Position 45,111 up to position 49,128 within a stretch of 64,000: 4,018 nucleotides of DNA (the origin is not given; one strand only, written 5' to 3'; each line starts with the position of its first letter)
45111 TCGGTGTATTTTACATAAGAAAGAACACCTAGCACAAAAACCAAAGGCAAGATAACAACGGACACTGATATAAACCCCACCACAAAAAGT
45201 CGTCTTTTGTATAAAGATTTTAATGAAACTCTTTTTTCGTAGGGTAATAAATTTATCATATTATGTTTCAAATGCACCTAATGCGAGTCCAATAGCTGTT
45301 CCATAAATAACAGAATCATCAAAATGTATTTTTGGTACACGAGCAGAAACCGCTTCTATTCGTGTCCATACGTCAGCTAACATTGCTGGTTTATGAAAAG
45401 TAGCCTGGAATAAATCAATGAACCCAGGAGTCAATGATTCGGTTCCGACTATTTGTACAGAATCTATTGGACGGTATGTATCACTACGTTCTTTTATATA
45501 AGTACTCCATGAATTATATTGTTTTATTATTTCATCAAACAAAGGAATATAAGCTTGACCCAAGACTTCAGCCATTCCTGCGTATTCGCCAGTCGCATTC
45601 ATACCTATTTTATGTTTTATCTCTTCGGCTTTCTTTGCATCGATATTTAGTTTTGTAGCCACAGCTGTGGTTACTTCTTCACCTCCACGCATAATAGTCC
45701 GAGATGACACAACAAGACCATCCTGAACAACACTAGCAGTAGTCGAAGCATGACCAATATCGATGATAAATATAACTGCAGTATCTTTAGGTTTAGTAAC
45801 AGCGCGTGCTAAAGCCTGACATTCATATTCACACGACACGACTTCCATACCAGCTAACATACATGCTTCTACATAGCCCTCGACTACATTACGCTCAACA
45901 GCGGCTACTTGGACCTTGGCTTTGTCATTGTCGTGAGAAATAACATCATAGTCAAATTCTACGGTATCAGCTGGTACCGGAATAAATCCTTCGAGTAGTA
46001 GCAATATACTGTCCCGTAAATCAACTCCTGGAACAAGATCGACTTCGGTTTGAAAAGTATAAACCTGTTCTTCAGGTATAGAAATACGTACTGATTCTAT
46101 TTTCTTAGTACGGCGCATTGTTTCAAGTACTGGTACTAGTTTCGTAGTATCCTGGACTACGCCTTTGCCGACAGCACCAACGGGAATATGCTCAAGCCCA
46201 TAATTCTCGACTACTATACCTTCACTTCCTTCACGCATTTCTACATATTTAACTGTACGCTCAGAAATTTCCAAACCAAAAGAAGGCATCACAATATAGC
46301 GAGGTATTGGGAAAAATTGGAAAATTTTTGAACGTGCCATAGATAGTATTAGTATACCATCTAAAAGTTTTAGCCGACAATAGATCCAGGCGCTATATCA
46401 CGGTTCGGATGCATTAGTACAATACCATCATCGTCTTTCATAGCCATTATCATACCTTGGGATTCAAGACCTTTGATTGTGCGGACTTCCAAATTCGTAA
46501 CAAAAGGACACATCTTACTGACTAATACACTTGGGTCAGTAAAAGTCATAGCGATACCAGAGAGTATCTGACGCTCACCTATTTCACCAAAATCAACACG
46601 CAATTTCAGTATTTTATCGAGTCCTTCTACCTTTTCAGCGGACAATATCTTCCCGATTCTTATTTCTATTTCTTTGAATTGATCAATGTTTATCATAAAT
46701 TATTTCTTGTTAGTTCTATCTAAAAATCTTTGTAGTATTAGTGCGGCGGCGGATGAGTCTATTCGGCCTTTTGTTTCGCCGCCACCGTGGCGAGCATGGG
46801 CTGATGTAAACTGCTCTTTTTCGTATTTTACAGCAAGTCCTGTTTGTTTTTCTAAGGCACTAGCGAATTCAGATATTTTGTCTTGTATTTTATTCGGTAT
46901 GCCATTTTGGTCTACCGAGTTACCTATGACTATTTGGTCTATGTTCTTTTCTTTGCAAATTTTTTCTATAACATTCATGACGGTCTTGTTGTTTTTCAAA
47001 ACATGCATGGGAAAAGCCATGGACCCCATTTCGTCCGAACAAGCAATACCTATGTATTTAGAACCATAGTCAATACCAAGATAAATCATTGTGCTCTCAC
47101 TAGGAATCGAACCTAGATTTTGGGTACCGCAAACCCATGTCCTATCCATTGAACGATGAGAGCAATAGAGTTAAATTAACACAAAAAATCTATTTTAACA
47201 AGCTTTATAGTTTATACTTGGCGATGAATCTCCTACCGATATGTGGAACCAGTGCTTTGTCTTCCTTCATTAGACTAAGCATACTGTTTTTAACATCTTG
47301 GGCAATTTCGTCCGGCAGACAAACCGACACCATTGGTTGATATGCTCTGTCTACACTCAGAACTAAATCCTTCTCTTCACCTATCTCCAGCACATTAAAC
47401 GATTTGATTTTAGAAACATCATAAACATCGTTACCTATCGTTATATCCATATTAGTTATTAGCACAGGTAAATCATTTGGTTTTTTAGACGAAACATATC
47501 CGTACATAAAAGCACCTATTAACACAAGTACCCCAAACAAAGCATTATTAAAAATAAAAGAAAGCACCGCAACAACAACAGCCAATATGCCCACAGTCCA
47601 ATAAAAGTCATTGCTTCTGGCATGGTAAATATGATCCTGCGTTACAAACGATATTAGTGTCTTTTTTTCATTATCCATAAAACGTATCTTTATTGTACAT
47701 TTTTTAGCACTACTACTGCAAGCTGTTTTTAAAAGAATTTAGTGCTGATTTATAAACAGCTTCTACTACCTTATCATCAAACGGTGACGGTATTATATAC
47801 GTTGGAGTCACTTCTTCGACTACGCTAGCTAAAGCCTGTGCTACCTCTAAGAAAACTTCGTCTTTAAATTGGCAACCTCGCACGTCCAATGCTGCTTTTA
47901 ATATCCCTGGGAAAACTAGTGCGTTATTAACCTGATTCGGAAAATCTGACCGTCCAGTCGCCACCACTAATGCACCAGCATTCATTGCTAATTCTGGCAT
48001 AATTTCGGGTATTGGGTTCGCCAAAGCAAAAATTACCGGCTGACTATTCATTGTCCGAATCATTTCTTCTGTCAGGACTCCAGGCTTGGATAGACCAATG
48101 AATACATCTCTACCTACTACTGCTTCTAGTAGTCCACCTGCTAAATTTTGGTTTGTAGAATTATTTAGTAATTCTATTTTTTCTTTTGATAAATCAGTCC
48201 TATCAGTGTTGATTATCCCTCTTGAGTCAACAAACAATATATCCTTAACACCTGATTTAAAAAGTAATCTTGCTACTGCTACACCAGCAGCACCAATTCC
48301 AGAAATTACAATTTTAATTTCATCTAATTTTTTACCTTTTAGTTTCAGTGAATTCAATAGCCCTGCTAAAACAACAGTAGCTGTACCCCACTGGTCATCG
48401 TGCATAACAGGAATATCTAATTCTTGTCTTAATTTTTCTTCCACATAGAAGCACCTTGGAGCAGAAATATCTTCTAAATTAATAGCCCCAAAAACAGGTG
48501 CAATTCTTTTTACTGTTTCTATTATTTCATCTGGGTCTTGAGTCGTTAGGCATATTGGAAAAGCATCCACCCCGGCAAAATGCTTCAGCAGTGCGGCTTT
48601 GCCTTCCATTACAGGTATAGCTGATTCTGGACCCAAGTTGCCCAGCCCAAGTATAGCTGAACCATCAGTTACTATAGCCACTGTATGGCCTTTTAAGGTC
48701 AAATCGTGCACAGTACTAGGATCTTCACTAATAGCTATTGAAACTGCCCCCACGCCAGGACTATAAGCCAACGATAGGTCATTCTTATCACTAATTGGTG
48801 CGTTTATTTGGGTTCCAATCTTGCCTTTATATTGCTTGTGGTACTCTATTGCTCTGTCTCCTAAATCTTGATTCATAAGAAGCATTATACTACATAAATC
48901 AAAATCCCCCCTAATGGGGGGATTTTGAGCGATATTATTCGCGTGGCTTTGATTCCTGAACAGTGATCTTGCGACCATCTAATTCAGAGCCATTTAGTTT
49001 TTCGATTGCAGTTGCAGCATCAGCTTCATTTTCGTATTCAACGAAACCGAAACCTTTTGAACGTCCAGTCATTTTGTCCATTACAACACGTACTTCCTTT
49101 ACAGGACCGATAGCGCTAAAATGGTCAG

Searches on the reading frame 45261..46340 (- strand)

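Call 52: search_protein_families(library=pfam, proteins=[window:45261-46340:-], max_evalue=0.001)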
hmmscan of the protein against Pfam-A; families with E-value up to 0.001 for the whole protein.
window:45261-46340:- (359 aa): 5 families
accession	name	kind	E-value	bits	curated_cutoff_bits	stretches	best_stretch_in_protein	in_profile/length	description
PF11104.14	PilM_2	-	3.6e-28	98.9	27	1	22-356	1-339/340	Type IV pilus assembly protein PilM;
PF14450.12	FtsA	-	1.3e-08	35.7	31.8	1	192-315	2-103/127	Cell division protein FtsA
PF25216.1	Volactin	-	7.4e-07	29.4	35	1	193-321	171-297/321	Volactin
PF08841.16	DDR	-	5e-06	26.2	24.6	1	157-243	103-189/328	Diol dehydratase reactivase ATPase-like domain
PF06723.19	MreB_Mbl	-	0.00011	21.6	27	1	144-263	103-226/327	MreB/Mbl protein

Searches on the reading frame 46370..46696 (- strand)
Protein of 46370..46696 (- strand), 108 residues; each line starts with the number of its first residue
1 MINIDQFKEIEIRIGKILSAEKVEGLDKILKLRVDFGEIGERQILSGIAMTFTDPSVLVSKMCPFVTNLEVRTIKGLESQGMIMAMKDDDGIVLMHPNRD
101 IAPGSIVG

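Call 52: search_protein_families(library=pfam, proteins=[window:46370-46696:-], max_evalue=0.001)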
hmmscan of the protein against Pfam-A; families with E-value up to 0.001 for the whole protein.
window:46370-46696:- (108 aa): 1 family
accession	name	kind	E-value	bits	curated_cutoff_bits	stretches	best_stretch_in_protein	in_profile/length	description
PF01588.26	tRNA_bind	-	5.9e-21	74.8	27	1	12-105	1-95/96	Putative tRNA binding domain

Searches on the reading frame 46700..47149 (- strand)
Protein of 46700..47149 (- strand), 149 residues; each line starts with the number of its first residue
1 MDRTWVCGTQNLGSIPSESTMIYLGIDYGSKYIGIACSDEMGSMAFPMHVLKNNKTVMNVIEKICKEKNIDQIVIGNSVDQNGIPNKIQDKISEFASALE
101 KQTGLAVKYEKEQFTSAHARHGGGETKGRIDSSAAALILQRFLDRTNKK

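Call 52: search_protein_families(library=pfam, proteins=[window:46700-47149:-], max_evalue=0.001)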
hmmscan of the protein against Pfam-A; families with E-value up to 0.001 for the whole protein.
window:46700-47149:- (149 aa): 1 family
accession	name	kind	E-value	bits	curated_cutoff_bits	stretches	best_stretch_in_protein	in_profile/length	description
PF03652.20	RuvX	-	5.5e-29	101.7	29.2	1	21-144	1-133/134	Holliday junction resolvase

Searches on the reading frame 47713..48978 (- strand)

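Call 52: search_protein_families(library=pfam, proteins=[window:47713-48978:-], max_evalue=0.001)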
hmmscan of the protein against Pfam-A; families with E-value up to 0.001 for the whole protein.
window:47713-48978:- (421 aa): 4 families
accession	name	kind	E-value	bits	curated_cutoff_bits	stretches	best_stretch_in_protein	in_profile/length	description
PF00390.24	malic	-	6.5e-28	98.2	23.1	2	52-147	2-118/182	Malic enzyme, N-terminal domain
PF03949.21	Malic_M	-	3.5e-26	92.5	23.5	1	198-393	3-231/258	Malic enzyme, NAD binding domain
PF00899.27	ThiF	-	0.00015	21.5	28.1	1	216-252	16-52/238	ThiF family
PF00208.27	ELFV_dehydrog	-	0.00065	19.9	23.4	0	212-277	24-88/241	Glutamate/Leucine/Phenylalanine/Valine dehydrogenase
